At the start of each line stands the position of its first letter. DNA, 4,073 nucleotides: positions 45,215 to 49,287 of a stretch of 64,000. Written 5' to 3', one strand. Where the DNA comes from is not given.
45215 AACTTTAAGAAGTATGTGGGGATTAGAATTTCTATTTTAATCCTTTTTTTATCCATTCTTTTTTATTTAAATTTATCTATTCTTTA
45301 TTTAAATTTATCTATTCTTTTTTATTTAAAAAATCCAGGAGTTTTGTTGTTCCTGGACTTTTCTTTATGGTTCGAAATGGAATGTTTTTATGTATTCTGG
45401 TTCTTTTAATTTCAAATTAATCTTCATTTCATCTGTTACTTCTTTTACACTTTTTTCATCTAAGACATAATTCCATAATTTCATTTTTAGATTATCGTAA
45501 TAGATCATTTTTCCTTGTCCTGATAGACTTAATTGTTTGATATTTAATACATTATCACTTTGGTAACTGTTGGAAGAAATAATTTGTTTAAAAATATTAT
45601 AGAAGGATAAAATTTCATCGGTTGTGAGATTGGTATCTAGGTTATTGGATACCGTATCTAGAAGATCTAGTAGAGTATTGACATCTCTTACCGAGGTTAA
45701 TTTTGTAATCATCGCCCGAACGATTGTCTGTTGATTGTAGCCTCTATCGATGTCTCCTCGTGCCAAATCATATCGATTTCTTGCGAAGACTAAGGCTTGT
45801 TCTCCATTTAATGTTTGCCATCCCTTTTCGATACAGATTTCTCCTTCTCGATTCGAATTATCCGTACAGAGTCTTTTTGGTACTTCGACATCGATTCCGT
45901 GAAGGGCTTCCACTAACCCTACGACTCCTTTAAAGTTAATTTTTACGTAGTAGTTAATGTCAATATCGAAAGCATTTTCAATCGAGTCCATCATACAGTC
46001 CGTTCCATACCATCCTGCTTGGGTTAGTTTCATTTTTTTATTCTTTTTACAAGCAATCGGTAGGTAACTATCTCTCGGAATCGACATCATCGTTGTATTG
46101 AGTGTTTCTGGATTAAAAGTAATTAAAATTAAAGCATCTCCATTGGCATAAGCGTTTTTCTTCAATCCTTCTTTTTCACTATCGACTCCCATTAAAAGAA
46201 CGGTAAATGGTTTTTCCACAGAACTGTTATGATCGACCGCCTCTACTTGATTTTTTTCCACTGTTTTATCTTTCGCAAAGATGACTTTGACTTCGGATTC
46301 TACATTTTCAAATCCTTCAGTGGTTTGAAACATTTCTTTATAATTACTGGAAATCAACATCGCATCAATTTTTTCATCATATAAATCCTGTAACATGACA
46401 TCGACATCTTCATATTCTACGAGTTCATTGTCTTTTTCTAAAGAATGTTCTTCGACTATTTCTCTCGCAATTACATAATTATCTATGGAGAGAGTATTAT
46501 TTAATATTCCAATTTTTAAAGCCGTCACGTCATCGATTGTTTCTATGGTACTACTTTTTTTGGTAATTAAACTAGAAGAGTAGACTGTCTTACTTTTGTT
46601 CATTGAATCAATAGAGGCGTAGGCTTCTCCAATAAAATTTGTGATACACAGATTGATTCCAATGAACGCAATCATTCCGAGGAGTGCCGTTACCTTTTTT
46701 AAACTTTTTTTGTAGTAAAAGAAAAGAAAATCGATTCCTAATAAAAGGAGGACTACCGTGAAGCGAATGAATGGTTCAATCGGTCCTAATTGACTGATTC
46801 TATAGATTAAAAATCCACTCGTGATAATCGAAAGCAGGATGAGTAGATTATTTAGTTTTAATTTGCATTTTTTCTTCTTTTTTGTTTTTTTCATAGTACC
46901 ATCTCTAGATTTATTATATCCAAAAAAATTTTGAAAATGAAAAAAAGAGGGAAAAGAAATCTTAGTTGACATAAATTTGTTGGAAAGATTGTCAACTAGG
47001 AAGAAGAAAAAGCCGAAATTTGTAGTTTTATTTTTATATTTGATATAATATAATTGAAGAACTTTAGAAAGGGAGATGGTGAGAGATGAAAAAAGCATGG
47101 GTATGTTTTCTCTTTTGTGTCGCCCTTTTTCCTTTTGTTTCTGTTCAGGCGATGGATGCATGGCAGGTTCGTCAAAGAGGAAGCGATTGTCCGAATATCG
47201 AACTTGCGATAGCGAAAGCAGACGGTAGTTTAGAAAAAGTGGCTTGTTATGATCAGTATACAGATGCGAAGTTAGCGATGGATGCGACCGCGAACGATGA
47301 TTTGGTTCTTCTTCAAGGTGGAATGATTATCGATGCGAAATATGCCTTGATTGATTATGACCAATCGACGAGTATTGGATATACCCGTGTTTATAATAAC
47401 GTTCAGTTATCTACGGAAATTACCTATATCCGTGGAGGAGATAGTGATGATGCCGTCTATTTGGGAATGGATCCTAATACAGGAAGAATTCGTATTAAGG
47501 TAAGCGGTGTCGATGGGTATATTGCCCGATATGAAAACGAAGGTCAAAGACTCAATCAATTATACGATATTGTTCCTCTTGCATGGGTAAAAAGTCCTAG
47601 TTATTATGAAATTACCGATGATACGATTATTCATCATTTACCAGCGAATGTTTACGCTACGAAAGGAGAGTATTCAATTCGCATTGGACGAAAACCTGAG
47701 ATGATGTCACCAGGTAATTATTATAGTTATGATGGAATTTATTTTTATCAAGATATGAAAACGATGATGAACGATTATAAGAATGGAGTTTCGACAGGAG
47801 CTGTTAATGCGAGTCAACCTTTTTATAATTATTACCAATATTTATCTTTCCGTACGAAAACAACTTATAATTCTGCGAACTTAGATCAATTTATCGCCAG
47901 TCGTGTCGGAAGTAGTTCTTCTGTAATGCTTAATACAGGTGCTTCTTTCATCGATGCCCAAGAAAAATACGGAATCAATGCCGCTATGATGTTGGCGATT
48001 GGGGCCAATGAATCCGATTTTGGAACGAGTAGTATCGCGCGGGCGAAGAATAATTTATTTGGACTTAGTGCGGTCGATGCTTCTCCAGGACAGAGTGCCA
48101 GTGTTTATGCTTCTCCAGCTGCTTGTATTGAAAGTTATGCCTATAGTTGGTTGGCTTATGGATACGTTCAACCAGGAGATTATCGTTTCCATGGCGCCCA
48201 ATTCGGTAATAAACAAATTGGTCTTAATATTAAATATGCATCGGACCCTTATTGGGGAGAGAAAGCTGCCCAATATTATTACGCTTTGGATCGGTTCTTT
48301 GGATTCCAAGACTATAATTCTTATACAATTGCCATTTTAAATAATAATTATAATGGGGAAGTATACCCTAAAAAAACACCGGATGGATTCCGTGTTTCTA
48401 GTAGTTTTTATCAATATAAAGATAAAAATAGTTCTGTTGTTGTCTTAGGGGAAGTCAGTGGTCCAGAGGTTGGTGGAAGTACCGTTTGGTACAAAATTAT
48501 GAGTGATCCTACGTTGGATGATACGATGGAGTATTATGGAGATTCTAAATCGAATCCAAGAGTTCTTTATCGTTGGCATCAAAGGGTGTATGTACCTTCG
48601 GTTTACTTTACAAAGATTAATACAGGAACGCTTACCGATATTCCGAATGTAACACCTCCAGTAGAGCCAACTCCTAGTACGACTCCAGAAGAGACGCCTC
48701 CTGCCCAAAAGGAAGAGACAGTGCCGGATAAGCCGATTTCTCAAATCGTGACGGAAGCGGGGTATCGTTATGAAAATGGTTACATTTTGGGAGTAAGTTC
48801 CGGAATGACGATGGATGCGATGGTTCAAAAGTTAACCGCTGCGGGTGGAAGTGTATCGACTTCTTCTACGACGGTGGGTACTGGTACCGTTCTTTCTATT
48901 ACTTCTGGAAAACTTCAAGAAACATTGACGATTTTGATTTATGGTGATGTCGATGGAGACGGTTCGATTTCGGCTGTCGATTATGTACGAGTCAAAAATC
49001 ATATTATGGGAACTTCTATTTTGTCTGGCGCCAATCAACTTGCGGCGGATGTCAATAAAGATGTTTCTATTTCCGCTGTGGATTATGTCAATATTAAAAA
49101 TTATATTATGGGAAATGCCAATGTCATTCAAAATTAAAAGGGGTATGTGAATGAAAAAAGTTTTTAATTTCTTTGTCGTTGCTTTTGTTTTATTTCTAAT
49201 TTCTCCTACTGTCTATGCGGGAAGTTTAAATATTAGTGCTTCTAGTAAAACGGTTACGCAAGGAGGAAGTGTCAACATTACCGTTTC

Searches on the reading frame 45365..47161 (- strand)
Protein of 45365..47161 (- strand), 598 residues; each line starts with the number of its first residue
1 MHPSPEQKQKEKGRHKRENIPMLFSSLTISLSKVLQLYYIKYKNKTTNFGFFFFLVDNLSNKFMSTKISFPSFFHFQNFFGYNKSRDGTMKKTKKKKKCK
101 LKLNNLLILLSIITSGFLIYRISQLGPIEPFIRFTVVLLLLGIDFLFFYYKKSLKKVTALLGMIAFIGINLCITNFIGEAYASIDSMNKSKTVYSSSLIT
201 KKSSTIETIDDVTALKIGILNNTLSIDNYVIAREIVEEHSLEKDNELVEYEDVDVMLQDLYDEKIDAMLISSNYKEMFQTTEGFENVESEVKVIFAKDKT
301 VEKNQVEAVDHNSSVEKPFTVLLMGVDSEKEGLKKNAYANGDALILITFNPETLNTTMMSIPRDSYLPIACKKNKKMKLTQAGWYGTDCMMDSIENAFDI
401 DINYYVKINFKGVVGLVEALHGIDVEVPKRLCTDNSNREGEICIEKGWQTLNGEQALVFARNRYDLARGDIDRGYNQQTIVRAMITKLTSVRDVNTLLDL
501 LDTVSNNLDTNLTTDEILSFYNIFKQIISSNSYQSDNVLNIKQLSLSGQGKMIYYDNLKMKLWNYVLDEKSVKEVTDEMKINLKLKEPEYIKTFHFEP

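Call 37: search_protein_families(library=pfam, proteins=[window:45365-47161:-], max_evalue=0.00001)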
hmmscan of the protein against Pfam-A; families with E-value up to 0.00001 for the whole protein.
window:45365-47161:- (598 aa): 1 family
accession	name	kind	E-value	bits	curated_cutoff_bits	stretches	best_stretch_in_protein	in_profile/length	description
PF03816.19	LytR_cpsA_psr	-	1.3e-39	136.1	24.6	1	341-489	2-149/150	LytR_cpsA_psr family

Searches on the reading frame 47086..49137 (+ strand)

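Call 37: search_protein_families(library=pfam, proteins=[window:47086-49137:+], max_evalue=0.00001)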
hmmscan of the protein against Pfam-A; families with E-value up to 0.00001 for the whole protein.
window:47086-49137:+ (683 aa): 2 families
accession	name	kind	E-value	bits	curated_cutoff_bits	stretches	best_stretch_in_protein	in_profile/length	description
PF01832.25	Glucosaminidase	-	2.5e-16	60.9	30.2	1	287-401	3-121/123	Mannosyl-glycoprotein endo-beta-N-acetylglucosaminidase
PF00404.24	Dockerin_1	-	3e-14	53.4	22.9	1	619-674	1-56/57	Dockerin type I domain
